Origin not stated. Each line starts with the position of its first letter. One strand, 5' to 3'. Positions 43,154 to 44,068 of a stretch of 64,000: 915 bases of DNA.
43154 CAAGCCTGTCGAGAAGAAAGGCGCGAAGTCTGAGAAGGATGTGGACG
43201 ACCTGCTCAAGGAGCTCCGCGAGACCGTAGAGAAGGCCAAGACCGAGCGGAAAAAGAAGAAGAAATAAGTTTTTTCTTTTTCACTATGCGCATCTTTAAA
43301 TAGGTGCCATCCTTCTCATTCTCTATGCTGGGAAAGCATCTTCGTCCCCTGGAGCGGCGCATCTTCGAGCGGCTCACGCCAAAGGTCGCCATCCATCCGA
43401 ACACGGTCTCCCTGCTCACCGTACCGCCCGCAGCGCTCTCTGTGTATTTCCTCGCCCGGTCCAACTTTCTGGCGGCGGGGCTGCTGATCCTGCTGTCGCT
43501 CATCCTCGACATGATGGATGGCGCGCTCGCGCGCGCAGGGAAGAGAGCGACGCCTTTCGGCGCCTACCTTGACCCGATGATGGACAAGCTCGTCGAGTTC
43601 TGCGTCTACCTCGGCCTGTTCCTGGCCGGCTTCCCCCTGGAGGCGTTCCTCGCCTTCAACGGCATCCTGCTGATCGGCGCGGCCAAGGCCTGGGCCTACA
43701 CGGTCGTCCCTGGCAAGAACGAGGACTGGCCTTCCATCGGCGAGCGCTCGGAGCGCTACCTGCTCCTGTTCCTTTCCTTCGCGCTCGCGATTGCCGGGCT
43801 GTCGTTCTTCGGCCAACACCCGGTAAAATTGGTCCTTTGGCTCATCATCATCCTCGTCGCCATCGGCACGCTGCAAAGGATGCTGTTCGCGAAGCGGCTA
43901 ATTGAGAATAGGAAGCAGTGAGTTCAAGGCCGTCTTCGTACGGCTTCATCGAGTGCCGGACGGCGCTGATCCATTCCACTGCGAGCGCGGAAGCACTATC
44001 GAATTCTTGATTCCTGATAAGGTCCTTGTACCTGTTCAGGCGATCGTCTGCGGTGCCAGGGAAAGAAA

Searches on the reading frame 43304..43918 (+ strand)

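Call 107: search_protein_families(library=pfam, proteins=[window:43304-43918:+], max_evalue=0.05)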
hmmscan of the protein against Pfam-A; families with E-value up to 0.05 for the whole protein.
window:43304-43918:+ (205 aa): 1 family
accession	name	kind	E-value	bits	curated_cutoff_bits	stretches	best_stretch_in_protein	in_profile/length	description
PF01066.26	CDP-OH_P_transf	-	6.3e-13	49.8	22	1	31-174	3-138/152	CDP-alcohol phosphatidyltransferase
